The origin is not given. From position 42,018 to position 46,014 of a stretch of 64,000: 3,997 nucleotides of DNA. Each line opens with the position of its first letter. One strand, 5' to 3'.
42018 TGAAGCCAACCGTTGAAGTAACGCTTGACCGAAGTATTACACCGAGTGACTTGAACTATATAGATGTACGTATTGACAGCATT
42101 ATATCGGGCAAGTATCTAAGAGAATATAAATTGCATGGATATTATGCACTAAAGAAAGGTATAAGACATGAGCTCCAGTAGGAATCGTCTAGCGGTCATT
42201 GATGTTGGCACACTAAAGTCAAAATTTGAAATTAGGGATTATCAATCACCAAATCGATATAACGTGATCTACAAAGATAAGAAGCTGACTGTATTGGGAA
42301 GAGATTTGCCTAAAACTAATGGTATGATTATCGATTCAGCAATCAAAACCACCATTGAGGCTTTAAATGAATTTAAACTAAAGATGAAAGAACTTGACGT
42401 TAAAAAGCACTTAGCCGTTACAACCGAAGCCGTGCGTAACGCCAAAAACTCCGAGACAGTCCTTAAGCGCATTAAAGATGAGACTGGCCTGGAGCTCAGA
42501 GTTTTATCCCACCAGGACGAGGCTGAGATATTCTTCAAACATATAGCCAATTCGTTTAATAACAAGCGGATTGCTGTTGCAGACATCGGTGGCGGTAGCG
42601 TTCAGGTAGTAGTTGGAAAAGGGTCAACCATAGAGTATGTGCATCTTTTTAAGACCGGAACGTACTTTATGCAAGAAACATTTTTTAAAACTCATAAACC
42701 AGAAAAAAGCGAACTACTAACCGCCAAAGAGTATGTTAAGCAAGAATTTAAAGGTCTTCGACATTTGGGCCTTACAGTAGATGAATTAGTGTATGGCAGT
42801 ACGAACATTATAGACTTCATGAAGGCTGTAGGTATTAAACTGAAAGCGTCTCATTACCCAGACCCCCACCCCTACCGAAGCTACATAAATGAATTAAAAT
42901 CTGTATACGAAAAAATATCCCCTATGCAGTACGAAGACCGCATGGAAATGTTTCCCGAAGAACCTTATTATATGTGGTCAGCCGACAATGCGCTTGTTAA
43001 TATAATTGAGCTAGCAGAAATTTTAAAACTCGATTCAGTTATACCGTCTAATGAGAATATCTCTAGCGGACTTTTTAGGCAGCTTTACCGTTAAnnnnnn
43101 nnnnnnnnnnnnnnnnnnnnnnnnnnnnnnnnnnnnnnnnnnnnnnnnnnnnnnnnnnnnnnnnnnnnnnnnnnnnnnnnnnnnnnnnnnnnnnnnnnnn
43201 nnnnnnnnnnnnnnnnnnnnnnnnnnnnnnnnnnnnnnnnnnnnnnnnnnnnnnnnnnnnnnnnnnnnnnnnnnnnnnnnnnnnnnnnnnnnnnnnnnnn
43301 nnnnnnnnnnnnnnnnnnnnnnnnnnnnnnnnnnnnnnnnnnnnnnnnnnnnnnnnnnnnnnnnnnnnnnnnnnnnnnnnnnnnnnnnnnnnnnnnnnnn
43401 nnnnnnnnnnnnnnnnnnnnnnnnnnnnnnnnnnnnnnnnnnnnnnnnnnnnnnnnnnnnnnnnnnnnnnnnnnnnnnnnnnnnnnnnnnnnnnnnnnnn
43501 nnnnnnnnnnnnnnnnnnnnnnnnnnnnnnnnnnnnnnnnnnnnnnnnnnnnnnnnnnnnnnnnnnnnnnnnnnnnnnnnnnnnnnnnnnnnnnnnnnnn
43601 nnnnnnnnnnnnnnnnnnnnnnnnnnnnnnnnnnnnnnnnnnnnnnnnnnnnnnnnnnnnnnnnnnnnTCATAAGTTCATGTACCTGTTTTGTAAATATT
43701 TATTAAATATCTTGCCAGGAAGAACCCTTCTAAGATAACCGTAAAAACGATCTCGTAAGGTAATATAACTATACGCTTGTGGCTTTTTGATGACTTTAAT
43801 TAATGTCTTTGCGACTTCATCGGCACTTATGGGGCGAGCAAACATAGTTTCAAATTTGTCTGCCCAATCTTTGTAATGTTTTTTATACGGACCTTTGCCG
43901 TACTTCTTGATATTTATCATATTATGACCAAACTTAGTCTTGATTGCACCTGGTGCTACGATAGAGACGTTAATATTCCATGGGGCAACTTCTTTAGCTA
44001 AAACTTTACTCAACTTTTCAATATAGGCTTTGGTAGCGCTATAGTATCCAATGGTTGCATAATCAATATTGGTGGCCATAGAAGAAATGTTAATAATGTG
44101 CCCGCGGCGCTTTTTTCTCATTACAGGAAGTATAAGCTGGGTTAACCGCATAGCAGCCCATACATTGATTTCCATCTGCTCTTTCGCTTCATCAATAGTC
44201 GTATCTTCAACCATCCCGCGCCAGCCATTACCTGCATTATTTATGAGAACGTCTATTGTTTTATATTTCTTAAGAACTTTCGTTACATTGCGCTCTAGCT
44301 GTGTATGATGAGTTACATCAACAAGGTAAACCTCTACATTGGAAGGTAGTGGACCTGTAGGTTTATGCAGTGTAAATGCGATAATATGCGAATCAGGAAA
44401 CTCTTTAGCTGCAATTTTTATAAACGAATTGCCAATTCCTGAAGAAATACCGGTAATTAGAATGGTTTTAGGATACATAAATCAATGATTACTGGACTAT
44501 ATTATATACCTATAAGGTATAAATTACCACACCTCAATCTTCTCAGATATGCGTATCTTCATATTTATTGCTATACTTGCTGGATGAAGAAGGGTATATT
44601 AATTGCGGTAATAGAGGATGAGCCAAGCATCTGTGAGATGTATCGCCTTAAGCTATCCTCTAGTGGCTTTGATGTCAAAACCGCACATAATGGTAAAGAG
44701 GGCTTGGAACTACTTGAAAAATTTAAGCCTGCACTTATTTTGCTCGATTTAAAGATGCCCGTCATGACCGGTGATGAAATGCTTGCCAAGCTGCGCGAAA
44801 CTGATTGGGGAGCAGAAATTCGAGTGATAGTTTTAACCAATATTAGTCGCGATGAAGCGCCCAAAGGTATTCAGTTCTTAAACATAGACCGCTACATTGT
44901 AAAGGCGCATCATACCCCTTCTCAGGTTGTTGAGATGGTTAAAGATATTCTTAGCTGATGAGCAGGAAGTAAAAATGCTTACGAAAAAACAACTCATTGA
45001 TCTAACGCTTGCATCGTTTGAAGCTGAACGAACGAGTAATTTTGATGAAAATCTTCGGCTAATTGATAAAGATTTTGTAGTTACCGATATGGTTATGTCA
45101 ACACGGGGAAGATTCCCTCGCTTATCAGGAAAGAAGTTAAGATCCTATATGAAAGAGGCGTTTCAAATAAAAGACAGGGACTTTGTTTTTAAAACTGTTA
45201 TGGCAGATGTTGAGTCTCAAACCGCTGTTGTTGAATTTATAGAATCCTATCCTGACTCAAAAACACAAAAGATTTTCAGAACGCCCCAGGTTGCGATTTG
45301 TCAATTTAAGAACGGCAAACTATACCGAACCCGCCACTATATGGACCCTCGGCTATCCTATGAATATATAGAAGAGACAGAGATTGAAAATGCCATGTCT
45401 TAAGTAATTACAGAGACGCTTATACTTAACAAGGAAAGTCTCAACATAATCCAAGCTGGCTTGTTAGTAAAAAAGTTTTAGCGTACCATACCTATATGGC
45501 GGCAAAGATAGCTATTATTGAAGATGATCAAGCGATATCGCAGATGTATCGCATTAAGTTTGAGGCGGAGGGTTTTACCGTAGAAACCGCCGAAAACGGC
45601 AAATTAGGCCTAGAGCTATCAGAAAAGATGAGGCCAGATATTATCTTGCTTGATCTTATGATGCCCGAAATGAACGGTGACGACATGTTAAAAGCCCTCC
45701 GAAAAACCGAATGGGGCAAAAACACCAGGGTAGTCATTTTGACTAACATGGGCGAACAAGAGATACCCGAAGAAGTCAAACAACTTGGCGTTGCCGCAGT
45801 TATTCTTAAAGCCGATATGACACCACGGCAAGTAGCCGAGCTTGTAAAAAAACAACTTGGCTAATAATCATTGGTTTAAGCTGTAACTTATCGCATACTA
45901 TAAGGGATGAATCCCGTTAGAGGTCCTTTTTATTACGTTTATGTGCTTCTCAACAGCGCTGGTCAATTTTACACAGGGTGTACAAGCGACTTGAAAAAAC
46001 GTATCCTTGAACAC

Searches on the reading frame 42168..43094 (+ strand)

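Call 106: search_protein_families(library=pfam, proteins=[window:42168-43094:+], max_evalue=0.001)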
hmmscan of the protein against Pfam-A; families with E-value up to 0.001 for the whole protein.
window:42168-43094:+ (308 aa): 1 family
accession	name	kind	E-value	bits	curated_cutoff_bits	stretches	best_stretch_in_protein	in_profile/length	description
PF02541.22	Ppx-GppA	-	1.1e-34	120.6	27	1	32-302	11-277/285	Ppx/GppA phosphatase family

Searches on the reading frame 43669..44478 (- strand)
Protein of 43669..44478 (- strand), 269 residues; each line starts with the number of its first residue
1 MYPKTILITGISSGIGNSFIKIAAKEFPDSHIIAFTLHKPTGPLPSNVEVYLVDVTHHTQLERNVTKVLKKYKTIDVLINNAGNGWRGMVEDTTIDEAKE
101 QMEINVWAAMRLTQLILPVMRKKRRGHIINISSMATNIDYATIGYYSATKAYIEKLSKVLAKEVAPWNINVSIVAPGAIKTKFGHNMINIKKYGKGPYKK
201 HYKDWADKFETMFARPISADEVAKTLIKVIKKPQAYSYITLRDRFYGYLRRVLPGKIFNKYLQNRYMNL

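Call 106: search_protein_families(library=pfam, proteins=[window:43669-44478:-], max_evalue=0.001)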
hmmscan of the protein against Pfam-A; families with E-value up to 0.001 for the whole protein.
window:43669-44478:- (269 aa): 3 families
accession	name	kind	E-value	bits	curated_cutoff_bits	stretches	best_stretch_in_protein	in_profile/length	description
PF00106.31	adh_short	-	6e-42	143.8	26.6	1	4-186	1-189/195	short chain dehydrogenase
PF13561.12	adh_short_C2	-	3.1e-30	105.9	27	1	48-190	45-187/236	Enoyl-(Acyl carrier protein) reductase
PF08659.16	KR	-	3.1e-09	37.5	22.6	1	46-161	53-164/180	KR domain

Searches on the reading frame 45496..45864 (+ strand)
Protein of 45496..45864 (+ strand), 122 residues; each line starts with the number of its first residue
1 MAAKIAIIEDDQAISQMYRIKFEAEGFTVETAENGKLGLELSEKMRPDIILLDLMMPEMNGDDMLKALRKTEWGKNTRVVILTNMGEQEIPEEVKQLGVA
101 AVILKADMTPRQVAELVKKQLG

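Call 107: search_protein_families(library=pfam, proteins=[window:45496-45864:+], max_evalue=0.001)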
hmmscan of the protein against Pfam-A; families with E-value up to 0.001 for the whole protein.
window:45496-45864:+ (122 aa): 1 family
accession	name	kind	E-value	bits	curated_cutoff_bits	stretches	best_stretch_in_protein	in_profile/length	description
PF00072.30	Response_reg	-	1.2e-21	77.4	30.2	1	5-106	1-100/111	Response regulator receiver domain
